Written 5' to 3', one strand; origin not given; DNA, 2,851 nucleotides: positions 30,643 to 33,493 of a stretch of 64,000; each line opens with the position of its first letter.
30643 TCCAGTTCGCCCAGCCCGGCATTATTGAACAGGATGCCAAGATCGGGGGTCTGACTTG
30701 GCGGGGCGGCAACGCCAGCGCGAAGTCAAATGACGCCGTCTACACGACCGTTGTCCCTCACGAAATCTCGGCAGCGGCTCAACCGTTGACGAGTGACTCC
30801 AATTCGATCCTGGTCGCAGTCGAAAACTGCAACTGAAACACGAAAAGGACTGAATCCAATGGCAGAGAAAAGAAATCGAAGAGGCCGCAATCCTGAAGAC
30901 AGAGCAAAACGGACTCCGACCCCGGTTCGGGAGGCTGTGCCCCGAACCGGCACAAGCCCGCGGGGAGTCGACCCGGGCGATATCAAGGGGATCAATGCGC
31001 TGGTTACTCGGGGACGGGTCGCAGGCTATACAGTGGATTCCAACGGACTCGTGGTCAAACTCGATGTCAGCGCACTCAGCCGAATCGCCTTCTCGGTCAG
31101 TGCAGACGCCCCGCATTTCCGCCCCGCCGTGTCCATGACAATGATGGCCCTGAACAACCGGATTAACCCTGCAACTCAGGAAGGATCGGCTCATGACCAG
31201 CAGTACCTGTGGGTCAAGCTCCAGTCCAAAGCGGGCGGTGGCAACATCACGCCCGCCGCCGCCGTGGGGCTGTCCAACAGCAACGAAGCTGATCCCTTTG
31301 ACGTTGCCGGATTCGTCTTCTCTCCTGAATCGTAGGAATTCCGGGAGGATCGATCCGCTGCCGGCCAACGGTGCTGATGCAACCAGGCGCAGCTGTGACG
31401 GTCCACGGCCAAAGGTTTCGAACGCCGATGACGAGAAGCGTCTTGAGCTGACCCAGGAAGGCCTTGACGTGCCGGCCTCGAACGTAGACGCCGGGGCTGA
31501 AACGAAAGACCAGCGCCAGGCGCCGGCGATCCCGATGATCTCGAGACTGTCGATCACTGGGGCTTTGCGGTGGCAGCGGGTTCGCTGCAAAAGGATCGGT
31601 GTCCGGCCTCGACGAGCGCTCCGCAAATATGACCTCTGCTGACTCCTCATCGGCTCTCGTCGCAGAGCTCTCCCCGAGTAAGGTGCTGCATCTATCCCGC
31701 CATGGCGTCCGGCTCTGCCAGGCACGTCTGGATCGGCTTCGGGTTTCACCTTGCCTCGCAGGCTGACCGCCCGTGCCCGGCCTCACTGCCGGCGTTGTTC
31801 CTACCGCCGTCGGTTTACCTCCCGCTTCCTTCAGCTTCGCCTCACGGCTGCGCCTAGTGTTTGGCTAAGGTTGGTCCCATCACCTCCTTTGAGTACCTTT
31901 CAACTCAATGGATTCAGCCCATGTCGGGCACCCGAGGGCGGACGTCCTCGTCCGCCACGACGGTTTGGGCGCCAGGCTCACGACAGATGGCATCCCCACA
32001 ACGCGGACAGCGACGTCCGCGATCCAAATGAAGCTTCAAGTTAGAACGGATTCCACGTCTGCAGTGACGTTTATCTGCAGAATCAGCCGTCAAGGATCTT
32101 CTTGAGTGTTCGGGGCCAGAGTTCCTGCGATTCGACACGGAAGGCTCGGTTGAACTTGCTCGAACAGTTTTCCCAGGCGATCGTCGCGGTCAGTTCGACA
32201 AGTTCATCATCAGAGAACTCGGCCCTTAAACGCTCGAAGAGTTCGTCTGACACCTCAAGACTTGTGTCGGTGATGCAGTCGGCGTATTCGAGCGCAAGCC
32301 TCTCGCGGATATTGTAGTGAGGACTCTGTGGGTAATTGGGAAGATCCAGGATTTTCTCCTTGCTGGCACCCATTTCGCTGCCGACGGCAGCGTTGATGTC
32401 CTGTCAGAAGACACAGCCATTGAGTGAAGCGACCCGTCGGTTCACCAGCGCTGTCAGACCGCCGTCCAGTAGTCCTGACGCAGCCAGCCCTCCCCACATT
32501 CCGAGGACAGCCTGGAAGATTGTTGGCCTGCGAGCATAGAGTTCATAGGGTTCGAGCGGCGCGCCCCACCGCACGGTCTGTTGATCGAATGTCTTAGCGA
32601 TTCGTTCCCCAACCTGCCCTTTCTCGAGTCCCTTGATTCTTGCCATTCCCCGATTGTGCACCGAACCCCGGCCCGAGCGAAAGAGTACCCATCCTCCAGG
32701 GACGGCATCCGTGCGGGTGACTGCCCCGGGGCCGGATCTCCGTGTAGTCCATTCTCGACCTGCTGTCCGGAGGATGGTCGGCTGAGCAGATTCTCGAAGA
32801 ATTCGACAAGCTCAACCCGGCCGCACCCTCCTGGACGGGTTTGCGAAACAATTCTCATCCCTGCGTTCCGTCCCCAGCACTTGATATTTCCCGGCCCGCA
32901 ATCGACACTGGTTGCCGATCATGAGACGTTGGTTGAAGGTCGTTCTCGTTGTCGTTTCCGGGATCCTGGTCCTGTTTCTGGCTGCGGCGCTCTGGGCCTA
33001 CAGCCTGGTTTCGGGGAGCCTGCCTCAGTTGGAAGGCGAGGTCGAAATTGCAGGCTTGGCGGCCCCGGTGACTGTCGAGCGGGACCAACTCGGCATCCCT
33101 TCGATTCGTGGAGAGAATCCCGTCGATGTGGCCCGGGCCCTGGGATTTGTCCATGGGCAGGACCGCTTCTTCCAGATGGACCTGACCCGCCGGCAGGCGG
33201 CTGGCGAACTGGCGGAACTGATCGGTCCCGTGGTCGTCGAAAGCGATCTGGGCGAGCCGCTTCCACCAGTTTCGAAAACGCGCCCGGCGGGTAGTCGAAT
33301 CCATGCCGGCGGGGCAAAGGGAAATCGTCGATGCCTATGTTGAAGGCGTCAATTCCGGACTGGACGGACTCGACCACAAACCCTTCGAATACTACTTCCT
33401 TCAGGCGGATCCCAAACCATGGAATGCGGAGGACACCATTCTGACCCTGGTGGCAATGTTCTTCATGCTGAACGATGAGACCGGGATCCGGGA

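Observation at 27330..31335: Three-gene cassette of unknown function beside an integrase remnant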

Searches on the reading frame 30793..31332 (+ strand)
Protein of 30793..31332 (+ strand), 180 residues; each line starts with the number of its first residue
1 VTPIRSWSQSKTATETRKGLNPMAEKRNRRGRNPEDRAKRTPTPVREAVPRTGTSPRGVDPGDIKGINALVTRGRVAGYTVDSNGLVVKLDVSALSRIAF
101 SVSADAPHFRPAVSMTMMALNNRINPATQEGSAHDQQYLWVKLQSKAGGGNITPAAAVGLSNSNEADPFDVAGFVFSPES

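Call 5: search_protein_families(library=pfam, proteins=[window:30793-31332:+], max_evalue=1)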
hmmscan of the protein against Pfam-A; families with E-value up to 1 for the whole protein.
seq(180 aa): 0 families

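Call 6: search_protein_families(library=padloc, proteins=[window:30793-31332:+], max_evalue=1)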
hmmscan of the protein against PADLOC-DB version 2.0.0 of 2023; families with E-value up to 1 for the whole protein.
seq(180 aa): 0 families

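Call 52: find_homologous_proteins(query=window:30859-31332:+, max_evalue=0.01)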
Query seq(158 aa) (158 aa): 11 proteins with E <= 0.01 among 91 candidates.
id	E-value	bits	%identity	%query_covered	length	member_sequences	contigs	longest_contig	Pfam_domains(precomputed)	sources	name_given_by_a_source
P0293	9.9e-96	336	98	100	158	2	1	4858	-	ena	-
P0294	5.7e-48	181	74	73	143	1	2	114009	-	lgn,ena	-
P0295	7.3e-46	174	60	95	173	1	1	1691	-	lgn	-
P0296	6.6e-43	165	72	69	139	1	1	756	-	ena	-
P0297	1.0e-38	151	66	68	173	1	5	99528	-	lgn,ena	-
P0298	2.1e-38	150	56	90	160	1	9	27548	-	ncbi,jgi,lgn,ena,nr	ncbi:MAG TPA: hypothetical protein PLP42_04155 [Acidobacteriota bacterium]|nr:hypothetical protein [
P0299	2.6e-32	130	49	89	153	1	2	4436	-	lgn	-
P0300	2.9e-31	127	56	67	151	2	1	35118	-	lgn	-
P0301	4.5e-31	126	59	68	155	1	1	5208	-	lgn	-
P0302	5.5e-30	123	61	70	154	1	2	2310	-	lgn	-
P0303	2.6e-25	107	57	65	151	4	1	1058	-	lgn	-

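Call 55: search_solved_structures(query=A4, max_evalue=10)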
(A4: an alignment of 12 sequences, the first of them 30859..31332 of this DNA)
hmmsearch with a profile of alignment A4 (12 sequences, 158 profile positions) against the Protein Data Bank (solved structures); distinct sequences matched with E-value up to 10: 0.

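Call 56: search_protein_families(library=pfam, alignment_id=A4, max_evalue=1)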
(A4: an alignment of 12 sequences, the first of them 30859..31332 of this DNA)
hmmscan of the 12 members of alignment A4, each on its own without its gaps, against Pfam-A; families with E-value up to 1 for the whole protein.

A. member 1, window:30859-31332:+ (158 aa): 0 families

B. families by the number of members that match (of 12 scanned): 4 families
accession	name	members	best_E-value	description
PF16821.10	C_Hendra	1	0.038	C protein from hendra and measles viruses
PF04788.19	DUF620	1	0.13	Protein of unknown function (DUF620)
PF12813.12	XPG_I_2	1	0.14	XPG domain containing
PF17098.10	Wtap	1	0.33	WTAP/Mum2p family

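Call 67: search_protein_families(library=phrogs, proteins=[window:30859-31332:+], max_evalue=1)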
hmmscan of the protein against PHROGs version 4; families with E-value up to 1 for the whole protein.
window:30859-31332:+ (158 aa): 1 family
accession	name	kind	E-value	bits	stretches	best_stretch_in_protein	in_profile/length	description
phrog_36009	-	unknown function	0.27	12.6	1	58-107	31-79/99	-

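Call 112: find_related_loci(query=A4, collection=viral_contigs, flank=3000)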
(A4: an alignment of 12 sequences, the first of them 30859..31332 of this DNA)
Query A4 (158 aa) in viral_contigs; peptide patterns used: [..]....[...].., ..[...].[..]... (x = any residue, [..] = any of these).
35 stretches matched a pattern, but none encodes a relative of the query by tblastn (E <= 1e-3).

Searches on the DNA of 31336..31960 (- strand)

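Call 83: search_dna_similar(query=window:31336-31960:-, collection=plasmids, mode=distant, max_evalue=0.001, max_rows=12)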
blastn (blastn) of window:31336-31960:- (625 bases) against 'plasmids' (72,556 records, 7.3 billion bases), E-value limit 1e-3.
No match.

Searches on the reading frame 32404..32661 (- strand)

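Call 46: search_protein_families(library=pfam, proteins=[window:32404-32661:-], max_evalue=1)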
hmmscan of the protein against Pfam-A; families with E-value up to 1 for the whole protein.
window:32404-32661:- (85 aa): 1 family
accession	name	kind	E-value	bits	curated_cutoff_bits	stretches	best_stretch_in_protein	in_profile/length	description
PF02627.25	CMD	-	0.022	15.2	23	1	46-85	1-40/84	Carboxymuconolactone decarboxylase family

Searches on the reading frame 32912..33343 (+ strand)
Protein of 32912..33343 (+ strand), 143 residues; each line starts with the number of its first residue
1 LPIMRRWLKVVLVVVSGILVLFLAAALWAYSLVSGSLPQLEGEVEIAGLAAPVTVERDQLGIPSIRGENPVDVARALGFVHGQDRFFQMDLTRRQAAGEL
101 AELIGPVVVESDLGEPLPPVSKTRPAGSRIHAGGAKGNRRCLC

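Call 46: search_protein_families(library=pfam, proteins=[window:32912-33343:+], max_evalue=1)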
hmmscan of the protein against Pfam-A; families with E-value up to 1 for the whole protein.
window:32912-33343:+ (143 aa): 2 families
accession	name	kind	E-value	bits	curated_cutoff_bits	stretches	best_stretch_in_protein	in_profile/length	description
PF01804.23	Penicil_amidase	-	4.8e-21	75.9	21.3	1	52-113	1-62/675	Penicillin amidase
PF04689.18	S1FA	-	0.22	12.1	21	1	10-38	12-40/66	DNA binding protein S1FA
